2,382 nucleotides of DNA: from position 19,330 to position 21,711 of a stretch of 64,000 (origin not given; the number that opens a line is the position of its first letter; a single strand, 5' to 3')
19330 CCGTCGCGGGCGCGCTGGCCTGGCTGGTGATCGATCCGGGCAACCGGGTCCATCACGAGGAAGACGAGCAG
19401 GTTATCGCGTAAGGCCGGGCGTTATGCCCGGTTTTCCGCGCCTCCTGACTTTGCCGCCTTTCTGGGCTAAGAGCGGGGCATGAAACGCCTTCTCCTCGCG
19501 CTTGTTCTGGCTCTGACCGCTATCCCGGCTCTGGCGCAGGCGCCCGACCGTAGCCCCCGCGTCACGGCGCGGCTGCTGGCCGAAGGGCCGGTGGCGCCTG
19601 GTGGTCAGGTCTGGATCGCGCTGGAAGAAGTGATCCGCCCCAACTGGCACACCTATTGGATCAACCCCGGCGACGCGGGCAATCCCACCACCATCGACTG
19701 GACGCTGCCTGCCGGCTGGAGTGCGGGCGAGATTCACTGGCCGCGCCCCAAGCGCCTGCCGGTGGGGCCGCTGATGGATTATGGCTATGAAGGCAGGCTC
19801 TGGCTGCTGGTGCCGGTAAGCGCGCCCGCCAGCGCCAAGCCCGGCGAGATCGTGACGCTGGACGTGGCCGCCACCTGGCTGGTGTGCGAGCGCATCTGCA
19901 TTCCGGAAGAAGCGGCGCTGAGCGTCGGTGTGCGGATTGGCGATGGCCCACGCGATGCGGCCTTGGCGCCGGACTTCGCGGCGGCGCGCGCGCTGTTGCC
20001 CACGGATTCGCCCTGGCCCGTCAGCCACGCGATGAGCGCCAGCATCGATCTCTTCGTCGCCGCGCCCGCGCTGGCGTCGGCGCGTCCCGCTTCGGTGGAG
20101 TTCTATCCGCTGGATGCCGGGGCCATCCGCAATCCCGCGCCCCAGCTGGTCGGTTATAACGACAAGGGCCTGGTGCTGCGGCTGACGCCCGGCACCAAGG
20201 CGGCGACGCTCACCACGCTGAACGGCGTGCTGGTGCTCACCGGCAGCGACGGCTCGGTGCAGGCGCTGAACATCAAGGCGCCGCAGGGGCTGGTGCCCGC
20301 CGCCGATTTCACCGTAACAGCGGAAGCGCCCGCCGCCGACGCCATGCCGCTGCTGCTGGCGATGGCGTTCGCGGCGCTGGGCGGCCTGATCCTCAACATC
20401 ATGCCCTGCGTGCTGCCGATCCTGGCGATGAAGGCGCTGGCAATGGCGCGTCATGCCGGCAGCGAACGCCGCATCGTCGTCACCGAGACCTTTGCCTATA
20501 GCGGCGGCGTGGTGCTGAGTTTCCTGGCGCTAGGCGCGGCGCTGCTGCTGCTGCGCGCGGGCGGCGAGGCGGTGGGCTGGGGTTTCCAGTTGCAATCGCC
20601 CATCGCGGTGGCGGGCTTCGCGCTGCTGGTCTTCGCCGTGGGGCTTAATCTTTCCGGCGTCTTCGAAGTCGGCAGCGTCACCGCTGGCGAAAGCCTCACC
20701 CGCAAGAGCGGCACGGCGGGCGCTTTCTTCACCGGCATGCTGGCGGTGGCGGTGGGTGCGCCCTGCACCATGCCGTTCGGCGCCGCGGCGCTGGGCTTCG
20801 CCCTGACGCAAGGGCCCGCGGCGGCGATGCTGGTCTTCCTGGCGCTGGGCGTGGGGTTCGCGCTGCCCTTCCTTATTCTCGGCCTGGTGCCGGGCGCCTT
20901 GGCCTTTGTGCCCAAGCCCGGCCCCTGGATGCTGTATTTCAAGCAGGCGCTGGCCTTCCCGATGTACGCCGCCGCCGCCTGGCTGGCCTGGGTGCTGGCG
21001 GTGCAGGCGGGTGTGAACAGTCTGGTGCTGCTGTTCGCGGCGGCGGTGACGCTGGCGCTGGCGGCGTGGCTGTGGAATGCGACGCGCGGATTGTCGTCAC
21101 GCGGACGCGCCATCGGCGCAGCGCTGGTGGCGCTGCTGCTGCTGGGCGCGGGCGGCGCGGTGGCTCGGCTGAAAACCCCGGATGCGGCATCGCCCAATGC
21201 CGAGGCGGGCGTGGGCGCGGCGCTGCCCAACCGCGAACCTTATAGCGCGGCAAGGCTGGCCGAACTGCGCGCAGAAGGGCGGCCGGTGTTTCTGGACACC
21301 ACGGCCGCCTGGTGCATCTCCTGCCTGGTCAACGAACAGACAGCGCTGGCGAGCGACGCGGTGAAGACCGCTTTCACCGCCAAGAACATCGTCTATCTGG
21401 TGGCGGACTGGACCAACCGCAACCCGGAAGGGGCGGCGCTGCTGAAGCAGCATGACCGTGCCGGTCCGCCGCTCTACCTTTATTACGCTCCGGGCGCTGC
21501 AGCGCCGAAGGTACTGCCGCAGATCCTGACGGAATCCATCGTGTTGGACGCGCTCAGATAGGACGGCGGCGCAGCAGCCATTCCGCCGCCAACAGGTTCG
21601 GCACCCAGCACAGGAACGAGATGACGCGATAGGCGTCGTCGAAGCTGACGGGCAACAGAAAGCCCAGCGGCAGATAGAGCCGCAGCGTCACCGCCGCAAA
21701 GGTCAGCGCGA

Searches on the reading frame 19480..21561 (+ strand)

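Call 84: search_protein_families(library=pfam, proteins=[window:19480-21561:+], max_evalue=0.00001)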
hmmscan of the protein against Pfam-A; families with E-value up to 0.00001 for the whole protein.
window:19480-21561:+ (693 aa): 2 families
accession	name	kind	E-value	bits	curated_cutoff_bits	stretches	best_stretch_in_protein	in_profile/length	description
PF11412.14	DsbD_N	-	4.1e-19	69.2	25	1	30-146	2-113/119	Thiol:disulfide interchange protein DsbD, N-terminal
PF13899.12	Thioredoxin_7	-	3.3e-16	59.6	27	1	589-671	6-83/83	Thioredoxin-like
